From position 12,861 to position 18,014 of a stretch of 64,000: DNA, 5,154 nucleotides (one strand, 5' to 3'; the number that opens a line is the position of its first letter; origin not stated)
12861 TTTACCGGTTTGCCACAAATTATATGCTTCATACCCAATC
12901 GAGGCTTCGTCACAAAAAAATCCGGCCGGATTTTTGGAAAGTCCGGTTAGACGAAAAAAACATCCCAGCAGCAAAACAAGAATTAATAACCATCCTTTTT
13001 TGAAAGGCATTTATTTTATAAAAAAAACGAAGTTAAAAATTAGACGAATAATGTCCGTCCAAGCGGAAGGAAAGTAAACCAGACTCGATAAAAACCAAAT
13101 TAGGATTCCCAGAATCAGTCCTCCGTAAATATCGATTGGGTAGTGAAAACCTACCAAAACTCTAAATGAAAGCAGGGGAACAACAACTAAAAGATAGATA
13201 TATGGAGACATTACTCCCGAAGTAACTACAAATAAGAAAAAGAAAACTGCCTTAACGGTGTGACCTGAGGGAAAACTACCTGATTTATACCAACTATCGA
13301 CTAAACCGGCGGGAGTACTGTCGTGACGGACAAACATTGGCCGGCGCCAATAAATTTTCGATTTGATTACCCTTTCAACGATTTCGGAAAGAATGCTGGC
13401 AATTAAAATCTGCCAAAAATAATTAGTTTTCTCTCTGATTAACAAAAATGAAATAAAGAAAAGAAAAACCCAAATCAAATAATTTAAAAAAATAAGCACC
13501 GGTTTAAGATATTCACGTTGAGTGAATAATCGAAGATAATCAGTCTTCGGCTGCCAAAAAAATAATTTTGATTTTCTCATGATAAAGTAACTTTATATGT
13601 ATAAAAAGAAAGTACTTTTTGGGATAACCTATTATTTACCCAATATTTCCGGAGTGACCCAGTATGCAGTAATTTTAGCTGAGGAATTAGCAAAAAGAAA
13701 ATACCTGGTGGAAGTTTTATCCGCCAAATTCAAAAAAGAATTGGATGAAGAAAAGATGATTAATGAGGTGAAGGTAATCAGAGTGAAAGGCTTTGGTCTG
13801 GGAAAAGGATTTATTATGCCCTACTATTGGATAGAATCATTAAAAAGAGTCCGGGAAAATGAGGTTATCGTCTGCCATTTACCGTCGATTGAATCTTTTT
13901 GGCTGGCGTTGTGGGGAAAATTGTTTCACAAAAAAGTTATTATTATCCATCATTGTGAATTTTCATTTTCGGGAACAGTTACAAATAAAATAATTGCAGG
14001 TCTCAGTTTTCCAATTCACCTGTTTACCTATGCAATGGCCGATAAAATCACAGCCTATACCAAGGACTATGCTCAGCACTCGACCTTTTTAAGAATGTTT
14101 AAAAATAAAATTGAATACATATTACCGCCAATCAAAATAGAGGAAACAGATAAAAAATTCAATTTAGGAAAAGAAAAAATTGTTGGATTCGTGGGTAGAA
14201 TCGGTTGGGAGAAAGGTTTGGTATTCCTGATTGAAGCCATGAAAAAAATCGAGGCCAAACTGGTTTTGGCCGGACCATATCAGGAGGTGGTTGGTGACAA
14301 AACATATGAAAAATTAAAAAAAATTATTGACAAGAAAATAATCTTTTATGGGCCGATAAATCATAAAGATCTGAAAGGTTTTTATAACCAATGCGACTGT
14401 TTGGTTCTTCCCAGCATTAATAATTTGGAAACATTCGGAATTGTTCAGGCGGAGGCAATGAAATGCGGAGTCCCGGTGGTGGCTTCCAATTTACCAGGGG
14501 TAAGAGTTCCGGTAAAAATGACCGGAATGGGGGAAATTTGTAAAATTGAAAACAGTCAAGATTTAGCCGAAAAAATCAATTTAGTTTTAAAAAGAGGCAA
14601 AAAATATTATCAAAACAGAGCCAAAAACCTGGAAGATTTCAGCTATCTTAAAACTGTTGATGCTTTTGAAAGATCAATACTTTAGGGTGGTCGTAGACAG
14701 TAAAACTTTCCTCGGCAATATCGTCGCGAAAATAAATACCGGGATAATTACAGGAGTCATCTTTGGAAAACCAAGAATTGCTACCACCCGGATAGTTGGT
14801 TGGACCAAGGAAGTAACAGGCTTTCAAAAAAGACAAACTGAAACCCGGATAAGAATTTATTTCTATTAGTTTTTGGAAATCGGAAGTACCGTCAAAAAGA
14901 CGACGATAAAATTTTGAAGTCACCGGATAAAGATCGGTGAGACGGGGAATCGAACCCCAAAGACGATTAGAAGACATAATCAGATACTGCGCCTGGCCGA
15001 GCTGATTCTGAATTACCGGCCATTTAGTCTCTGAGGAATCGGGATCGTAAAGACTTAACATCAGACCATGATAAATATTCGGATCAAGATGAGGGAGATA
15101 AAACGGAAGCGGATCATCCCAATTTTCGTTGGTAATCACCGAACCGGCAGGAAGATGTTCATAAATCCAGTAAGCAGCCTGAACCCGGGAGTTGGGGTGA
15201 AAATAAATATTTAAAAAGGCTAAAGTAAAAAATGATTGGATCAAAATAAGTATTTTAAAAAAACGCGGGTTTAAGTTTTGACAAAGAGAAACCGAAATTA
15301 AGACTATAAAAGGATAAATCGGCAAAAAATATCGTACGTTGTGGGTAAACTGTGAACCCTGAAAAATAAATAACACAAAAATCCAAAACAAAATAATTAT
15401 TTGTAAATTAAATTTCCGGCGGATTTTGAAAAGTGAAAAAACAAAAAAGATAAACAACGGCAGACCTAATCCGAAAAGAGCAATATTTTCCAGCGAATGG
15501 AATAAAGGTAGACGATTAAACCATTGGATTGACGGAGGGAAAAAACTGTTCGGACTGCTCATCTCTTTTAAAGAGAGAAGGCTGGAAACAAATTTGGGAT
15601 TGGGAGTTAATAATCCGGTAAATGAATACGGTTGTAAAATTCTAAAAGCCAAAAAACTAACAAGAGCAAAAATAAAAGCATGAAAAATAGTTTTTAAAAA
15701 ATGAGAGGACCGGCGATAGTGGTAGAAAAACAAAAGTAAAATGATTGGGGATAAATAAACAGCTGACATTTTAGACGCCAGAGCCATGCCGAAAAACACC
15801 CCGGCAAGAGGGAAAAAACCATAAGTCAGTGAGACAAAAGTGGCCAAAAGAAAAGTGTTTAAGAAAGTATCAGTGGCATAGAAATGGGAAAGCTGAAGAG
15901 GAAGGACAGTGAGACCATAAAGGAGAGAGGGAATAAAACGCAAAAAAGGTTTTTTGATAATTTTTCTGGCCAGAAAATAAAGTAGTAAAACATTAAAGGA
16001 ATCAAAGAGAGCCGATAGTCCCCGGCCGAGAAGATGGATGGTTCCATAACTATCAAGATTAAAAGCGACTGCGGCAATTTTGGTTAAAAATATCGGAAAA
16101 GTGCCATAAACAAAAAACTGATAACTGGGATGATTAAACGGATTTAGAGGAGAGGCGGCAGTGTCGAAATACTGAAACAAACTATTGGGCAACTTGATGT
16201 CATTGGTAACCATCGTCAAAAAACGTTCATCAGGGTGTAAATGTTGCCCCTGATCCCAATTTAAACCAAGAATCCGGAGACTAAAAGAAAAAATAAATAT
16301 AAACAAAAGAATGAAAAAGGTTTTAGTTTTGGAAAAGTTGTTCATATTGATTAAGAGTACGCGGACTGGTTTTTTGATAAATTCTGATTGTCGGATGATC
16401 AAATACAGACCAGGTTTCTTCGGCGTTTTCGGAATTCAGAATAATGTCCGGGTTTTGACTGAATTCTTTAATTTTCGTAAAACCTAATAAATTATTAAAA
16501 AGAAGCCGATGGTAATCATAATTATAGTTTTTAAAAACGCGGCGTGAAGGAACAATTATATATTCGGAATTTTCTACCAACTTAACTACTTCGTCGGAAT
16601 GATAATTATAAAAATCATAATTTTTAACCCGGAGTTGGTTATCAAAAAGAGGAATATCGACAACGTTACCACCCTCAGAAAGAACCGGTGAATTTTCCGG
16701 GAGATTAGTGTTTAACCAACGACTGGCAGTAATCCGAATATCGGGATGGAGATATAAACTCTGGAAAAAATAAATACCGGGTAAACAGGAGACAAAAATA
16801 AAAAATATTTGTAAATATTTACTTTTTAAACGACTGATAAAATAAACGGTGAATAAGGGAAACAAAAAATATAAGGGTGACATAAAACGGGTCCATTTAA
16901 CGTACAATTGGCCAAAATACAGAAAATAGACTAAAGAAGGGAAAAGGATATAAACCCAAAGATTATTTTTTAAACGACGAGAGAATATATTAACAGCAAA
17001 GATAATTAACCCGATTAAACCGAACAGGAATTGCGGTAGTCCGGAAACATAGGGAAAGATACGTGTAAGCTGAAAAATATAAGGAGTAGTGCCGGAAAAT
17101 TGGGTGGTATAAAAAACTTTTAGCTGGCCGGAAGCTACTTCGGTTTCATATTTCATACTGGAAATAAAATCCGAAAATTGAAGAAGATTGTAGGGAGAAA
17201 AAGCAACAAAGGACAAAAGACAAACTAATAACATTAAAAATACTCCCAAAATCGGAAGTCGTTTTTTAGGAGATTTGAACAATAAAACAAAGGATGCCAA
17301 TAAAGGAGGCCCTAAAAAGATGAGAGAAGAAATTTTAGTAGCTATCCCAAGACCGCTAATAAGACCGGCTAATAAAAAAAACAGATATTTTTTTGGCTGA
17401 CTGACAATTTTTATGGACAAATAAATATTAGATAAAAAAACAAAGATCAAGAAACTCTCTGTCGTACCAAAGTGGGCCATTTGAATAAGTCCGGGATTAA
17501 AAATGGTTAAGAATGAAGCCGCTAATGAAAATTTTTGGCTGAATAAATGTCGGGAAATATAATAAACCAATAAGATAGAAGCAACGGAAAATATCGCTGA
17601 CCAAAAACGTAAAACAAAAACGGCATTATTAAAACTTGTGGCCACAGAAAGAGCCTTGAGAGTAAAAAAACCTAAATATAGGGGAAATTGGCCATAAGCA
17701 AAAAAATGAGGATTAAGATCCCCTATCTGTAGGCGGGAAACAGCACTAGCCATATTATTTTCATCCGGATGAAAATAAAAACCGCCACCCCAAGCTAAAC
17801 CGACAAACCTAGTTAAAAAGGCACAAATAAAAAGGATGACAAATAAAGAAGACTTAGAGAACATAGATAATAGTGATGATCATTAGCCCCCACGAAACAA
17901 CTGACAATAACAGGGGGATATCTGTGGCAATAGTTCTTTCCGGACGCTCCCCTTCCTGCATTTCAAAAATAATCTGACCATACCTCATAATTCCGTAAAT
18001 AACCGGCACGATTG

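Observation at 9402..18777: Polyprenyl-phosphate-sugar envelope glycosylation locus resembling the mycobacterial DPA pathway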

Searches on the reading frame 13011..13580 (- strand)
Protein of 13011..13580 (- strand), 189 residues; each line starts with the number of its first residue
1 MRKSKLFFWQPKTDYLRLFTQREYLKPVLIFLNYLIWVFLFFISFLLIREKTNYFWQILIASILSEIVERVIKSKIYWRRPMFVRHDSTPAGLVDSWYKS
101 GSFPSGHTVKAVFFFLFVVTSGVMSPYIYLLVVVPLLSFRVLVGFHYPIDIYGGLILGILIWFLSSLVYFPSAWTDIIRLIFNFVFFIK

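Call 6: search_protein_families(library=pfam, proteins=[window:13011-13580:-], max_evalue=0.01)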
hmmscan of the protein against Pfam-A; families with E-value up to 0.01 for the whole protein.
window:13011-13580:- (189 aa): 3 families
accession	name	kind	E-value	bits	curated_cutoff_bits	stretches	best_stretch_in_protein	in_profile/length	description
PF01569.27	PAP2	-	9.3e-11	42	27.2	1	56-170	3-126/130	PAP2 superfamily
PF14360.12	PAP2_C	-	7.5e-09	36.5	27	2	105-165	8-72/74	PAP2 superfamily C-terminal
PF14378.12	PAP2_3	-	3.6e-05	24.1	27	1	102-163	126-189/190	PAP2 superfamily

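Call 7: search_protein_families(library=ncbifam, proteins=[window:13011-13580:-], max_evalue=0.01)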
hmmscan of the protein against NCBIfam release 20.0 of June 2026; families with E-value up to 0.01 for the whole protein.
window:13011-13580:- (189 aa): 3 families
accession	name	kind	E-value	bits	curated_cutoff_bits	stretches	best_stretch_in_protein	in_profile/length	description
NF047884.1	UdeprDiPSep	equivalog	1.3e-07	31.7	250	1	21-165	37-183/188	undecaprenyl-diphosphatase SepP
NF008813.0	PRK11837.1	equivalog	3.9e-05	23.7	229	1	45-169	51-172/202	undecaprenyl-diphosphate phosphatase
NF007975.0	PRK10699.1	equivalog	0.0012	18.3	261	1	97-165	151-226/254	phosphatidylglycerophosphatase B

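Call 61: search_solved_structures(query=window:13011-13580:-, max_evalue=1)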
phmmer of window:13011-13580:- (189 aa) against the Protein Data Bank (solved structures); distinct sequences matched with E-value up to 1: 6.
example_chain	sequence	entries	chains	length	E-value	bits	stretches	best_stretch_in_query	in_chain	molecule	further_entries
6ebu_A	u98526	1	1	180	0.0057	20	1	33-167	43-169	LpxE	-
7f18_A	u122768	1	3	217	0.057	16.7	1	68-172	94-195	Acid phosphatase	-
7f17_A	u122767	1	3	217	0.14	15.4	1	68-172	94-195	Acid phosphatase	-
9jq0_A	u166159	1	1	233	0.91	12.8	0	70-160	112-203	Acid phosphatase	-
2akc_A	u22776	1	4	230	0.93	12.8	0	74-160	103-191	class A nonspecific acid phosphatase PhoN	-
2a96_A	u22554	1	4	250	1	12.7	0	74-159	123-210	class A nonspecific acid phosphatase PhoN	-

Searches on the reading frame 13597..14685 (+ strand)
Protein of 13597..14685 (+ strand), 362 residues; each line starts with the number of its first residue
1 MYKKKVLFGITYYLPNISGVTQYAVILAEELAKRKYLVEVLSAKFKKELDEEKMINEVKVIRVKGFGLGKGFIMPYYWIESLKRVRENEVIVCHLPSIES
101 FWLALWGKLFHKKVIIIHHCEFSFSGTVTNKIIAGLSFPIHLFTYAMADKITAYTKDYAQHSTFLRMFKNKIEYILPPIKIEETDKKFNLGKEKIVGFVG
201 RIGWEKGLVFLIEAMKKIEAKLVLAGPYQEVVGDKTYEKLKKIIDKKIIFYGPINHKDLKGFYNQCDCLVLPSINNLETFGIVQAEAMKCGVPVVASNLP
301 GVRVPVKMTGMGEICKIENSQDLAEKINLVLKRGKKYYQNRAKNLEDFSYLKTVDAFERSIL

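Call 6: search_protein_families(library=pfam, proteins=[window:13597-14685:+], max_evalue=0.01)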
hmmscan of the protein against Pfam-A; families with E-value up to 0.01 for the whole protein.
window:13597-14685:+ (362 aa): 5 families
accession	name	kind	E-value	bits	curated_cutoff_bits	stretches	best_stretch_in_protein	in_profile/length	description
PF00534.26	Glycos_transf_1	-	2.8e-35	121.8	26.4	1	182-339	3-163/172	Glycosyl transferases group 1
PF13692.12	Glyco_trans_1_4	-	4.2e-25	89.1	27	1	194-332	2-141/142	Glycosyl transferases group 1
PF13439.12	Glyco_transf_4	-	7.8e-12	46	28.5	1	17-182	1-169/170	Glycosyltransferase Family 4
PF20706.3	GT4-conflict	-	0.00013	21.5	26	1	193-302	197-316/385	Family 4 Glycosyltransferase in conflict systems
PF13579.12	Glyco_trans_4_4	-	0.00017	22.4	29.7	1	18-175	1-155/158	Glycosyl transferase 4-like domain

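Call 7: search_protein_families(library=ncbifam, proteins=[window:13597-14685:+], max_evalue=0.01)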
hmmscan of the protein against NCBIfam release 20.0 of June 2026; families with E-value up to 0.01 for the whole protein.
window:13597-14685:+ (362 aa): 27 families (the best 25 are shown)
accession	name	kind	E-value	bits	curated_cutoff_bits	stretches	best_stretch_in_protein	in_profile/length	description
TIGR02149.1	glgA_Coryne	subfamily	6.1e-17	61.8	302.4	1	181-337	191-362/391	glycogen synthase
TIGR04157.1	glyco_rSAM_CFB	subfamily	2.2e-15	56.6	400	1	179-323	212-356/406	TIGR04157 family glycosyltransferase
NF038298.1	EPS_HpsO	equivalog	2.2e-14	53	575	1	183-335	190-354/388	hormogonium polysaccharide biosynthesis glycosyltransferase HpsO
TIGR03999.1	thiol_BshA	equivalog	1.1e-13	50.9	273.7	1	214-357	224-366/375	N-acetyl-alpha-D-glucosaminyl L-malate synthase BshA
TIGR03449.1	mycothiol_MshA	equivalog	1.1e-13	50.9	462.5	1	192-357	219-396/406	D-inositol-3-phosphate glycosyltransferase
NF053787.1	GlcN_PG_synth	equivalog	3.4e-13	49.2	480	1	192-344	196-337/361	N-acetylglucosaminyl phosphatidylglycerol synthase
TIGR04063.1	stp3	hypoth_equivalog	3.1e-12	46.1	442.05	1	183-344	203-371/397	TIGR04063 family PEP-CTERM/XrtA system glycosyltransferase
NF047684.1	TeichurnBiosyTuaC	equivalog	3.3e-12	46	550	1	176-345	201-365/391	teichuronic acid biosynthesis protein TuaC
NF012028.0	PRK15484.1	subfamily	3.4e-12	46.2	618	1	184-359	183-373/380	lipopolysaccharide N-acetylglucosaminyltransferase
NF046085.1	XrtY_assoc_Gly1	equivalog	3.8e-12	45.8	400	1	190-343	207-359/387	XrtY-associated glycosyltransferase XYAG1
NF038295.1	EPS_HpsP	equivalog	6.7e-12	45.1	550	1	184-347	197-365/388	hormogonium polysaccharide biosynthesis glycosyltransferase HpsP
TIGR04047.1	MSMEG_0565_glyc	hypoth_equivalog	1.1e-11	44.5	259.85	1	186-343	186-352/373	MSMEG_0565 family glycosyltransferase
NF041876.1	EPS_EpsE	equivalog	1.2e-10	41.2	400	1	199-336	220-364/389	exopolysaccharide biosynthesis GT4 family glycosyltransferase EpsE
NF049987.1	DaglGlyslTfaseDgs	equivalog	8.6e-10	38.1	500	1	179-336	143-298/332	processive diacylglycerol alpha-glucosyltransferase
NF050056.1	ProtGlycPglH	equivalog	1e-09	38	600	1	16-334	11-320/354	GalNAc-alpha-(1->4)-GalNAc-alpha-(1->3)-diNAcBac-PP-undecaprenol alpha-1,4-N-acetyl-D-galactosaminyltransferase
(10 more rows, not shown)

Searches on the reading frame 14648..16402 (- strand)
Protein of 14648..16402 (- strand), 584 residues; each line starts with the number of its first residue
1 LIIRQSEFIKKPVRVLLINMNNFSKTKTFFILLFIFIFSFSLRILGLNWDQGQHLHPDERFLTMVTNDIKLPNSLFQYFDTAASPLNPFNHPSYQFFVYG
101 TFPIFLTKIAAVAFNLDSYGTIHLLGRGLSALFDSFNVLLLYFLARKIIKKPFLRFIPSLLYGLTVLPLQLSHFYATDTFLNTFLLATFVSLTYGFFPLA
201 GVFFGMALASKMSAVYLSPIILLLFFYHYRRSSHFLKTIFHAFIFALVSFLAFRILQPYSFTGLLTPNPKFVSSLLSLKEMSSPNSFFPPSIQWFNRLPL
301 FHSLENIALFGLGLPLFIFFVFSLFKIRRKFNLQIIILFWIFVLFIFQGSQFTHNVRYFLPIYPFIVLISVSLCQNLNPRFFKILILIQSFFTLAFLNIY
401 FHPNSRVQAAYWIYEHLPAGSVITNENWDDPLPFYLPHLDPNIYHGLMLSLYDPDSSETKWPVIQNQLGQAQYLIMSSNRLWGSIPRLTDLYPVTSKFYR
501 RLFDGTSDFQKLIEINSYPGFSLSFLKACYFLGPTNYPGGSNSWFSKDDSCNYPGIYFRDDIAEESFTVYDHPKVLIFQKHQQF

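Call 6: search_protein_families(library=pfam, proteins=[window:14648-16402:-], max_evalue=0.01)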
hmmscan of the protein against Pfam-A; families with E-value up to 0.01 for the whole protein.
window:14648-16402:- (584 aa): 1 family
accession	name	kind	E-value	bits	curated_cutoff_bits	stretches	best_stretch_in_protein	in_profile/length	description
PF13231.12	PMT_2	-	0.0019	18.9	26.1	1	129-249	27-153/160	Dolichyl-phosphate-mannose-protein mannosyltransferase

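Call 7: search_protein_families(library=ncbifam, proteins=[window:14648-16402:-], max_evalue=0.01)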
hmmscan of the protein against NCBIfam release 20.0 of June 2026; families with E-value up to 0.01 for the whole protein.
window:14648-16402:- (584 aa): 0 families

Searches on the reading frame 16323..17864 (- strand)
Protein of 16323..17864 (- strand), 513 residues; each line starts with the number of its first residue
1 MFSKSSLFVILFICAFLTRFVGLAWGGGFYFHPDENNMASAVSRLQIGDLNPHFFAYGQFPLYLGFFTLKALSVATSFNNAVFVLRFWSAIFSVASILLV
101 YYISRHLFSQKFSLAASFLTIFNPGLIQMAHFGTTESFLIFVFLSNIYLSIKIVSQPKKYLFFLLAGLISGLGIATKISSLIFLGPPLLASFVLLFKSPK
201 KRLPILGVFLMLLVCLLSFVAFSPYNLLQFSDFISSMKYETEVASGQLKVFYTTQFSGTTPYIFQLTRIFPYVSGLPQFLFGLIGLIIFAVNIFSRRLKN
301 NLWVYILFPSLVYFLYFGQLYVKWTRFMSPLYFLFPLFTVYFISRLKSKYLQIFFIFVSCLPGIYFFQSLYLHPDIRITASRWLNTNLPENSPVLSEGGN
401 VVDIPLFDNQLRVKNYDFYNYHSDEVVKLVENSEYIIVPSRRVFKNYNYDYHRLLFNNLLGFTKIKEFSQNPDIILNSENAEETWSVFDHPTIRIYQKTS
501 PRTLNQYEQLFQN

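Call 6: search_protein_families(library=pfam, proteins=[window:16323-17864:-], max_evalue=0.01)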
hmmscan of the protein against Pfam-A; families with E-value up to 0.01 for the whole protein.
window:16323-17864:- (513 aa): 2 families
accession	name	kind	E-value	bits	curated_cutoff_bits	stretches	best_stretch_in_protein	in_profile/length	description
PF13231.12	PMT_2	-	7.9e-13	49.4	26.1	1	78-216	17-155/160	Dolichyl-phosphate-mannose-protein mannosyltransferase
PF02366.24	PMT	-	3.8e-08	33.6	22.7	1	74-219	74-225/245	Dolichyl-phosphate-mannose-protein mannosyltransferase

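Call 7: search_protein_families(library=ncbifam, proteins=[window:16323-17864:-], max_evalue=0.01)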
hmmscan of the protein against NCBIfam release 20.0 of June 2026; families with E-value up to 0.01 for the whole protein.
window:16323-17864:- (513 aa): 0 families

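Call 24: search_solved_structures(query=window:16323-17864:-, max_evalue=1)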
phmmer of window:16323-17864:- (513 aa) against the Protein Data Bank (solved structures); distinct sequences matched with E-value up to 1: 0.

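Call 27: find_homologous_proteins(query=window:16323-17864:-)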
Query window:16323-17864:- (513 aa): 1509 proteins with E <= 0.001 among 8000 candidates; the best 120 are listed.
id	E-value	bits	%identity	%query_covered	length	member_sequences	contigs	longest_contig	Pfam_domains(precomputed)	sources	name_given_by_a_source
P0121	0.0e+0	1128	100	100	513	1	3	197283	PF02366.25,PF13231.13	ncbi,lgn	-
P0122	3.5e-195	668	59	99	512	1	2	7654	PF13231.13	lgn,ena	-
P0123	2.6e-194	665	61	99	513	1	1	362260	PF02366.25,PF13231.13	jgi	jgi:hypothetical protein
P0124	8.1e-186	637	57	97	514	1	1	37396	PF02366.25,PF13231.13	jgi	jgi:4-amino-4-deoxy-L-arabinose transferase-like glycosyltransferase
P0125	6.4e-183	627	57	97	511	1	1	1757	PF02366.25,PF13231.13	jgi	jgi:4-amino-4-deoxy-L-arabinose transferase-like glycosyltransferase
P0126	2.1e-182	626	56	99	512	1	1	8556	PF02366.25,PF13231.13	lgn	-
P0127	9.4e-182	623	57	97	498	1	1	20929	PF02366.25,PF13231.13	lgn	-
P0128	1.7e-180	619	56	99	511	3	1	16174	PF13231.13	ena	-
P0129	2.4e-180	619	57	99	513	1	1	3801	PF13231.13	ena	-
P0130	1.1e-178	613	56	100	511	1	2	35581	PF02366.25,PF13231.13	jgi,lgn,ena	-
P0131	1.3e-178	613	56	98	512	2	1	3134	PF02366.25,PF13231.13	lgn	-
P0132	2.3e-177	609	54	100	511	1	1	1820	PF02366.25,PF13231.13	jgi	jgi:4-amino-4-deoxy-L-arabinose transferase-like glycosyltransferase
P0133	2.4e-177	609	54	100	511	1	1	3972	PF02366.25,PF13231.13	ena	-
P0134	2.5e-177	609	58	96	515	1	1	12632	PF02366.25,PF13231.13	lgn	-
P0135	3.5e-175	602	55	99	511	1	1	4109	PF02366.25,PF13231.13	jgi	jgi:4-amino-4-deoxy-L-arabinose transferase-like glycosyltransferase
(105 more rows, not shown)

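Call 37: predict_structure(alignment_id=A1)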
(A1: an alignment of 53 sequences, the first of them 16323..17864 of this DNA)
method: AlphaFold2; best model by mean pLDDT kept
length: 513 residues; sequences in the alignment: 53
mean_pLDDT: 91.5   pTM: 0.91
mean pLDDT of the five models: 91.5, 89.7, 89.6, 88.1, 87.5
residues with pLDDT >= 90: 364; 70-90: 137; 50-70: 10; < 50: 2
segments of 3 or more residues with pLDDT < 50: none
pLDDT, mean of each block of 10 residues (from residue 1): 68 95 85 89 95 89 97 96 96 98 96 97 96 92 98 95 98 94 96 92 95 98 94 92 87 81 90 97 97 81 94 92 87 98 97 98 95 90 91 81 68 86 92 92 82 94 95 88 88 95 94 80
secondary structure, 60 per line:
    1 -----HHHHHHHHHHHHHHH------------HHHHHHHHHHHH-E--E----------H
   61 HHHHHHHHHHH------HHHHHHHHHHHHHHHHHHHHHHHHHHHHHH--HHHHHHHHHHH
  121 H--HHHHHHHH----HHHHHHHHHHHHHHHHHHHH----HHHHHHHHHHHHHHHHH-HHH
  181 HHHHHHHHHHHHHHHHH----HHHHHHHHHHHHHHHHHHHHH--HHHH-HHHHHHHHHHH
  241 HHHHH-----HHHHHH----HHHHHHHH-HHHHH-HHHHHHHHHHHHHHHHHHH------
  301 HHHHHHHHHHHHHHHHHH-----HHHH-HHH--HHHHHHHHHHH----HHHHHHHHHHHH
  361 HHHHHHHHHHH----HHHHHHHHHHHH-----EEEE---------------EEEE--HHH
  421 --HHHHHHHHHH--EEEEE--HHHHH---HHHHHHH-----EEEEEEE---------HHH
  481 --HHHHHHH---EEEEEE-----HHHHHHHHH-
elements in order: H6-20 H33-44 H60-71 H78-107 H110-121 H124-131 H136-155 H160-176 H178-197 H202-222 H225-228 H230-245 H251-256 H261-268 H270-274 H276-294 H301-318 H324-327 H334-344 H349-371 H376-387 E393-396 E412-415 H423-432 E435-439 H442-446 H450-456 E462-468 H483-489 E493-498 H504-512

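Call 41: fold_search(model_id=the predicted structure, library=pdb)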
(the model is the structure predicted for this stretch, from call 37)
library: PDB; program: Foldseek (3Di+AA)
matches with E <= 10: 129; with E <= 0.001: 29
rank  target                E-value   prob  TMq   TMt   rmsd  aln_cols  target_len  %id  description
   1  7oci_F                1.3e-08  1.00  0.49  0.41  12.9       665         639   13  Cryo-EM structure of yeast Ost6p containing oligosaccharyltransferase complex (released 2022-02-16)
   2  6ezn_F                4.1e-08  1.00  0.47  0.39  13.8       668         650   12  Cryo-EM structure of the yeast oligosaccharyltransferase (OST) complex (released 2018-01-17)
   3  8age_A                4.4e-08  1.00  0.51  0.43  12.9       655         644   12  Structure of yeast oligosaccharylransferase complex with acceptor peptide bound (released 2022-12-07)
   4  8b6l_I                9.7e-08  1.00  0.48  0.38  14.4       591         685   15  Subtomogram average of the human Sec61-TRAP-OSTA-translocon (released 2022-12-07)
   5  6s7o_A                9.7e-08  1.00  0.48  0.39  13.7       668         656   16  Cryo-EM structure of human oligosaccharyltransferase complex OST-A (released 2019-12-18)
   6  9n9j_I                1.1e-07  1.00  0.50  0.38  12.0       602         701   15  Structure of a GRP94 folding intermediate engaged with a CCDC134- and FKBP11-bound secretory translocon (released 2025-11-19)
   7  3wak                  2.1e-07  1.00  0.52  0.33  13.0       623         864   15  Crystal structure of the Archaeoglobus fulgidus oligosaccharyltransferase (O29867_ARCFU) in the apo form (released 2013-10-30)
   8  8pn9_A                2.2e-07  1.00  0.49  0.40  12.1       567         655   15  Structure of human oligosaccharyltransferase OST-A complex bound to NGI-1 (released 2024-05-08)
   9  9s6u_A                2.4e-07  1.00  0.51  0.48   9.9       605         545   14  Ternary cryo-EM structure of human ALG9 with Dol25-PP-GlcNAc2Man8, Dol25-P-Man and Fab (released 2026-03-18)
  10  6c26_A                2.8e-07  1.00  0.50  0.41  15.5       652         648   13  The Cryo-EM structure of a eukaryotic oligosaccharyl transferase complex (released 2018-01-31)
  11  9s6s_A                3.7e-07  1.00  0.53  0.50   8.9       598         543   14  Ternary cryo-EM structure of human ALG9 with Dol25-PP-GlcNAc2Man6, Dol25-P-Man and Fab (released 2026-03-18)
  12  8agb_A                8.0e-07  1.00  0.47  0.38  14.0       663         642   14  Structure of yeast oligosaccharylransferase complex with lipid-linked oligosaccharide bound (released 2022-12-07)
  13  6ftg_5                1.0e-06  1.00  0.46  0.38  12.8       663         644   14  Subtomogram average of OST-containing ribosome-translocon complexes from canine rough microsomal membranes (released 2018-03-21)
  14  6s7t_A                1.1e-06  1.00  0.48  0.37  10.4       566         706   15  Cryo-EM structure of human oligosaccharyltransferase complex OST-B (released 2019-12-18)
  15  7e9s_A                1.2e-06  1.00  0.51  0.32  11.6       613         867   14  Archaeal oligosaccharyltransferase AglB from Archaeoglobus fulgidus in complex with an inhibitory peptide and a dolich (released 2021-09-08)
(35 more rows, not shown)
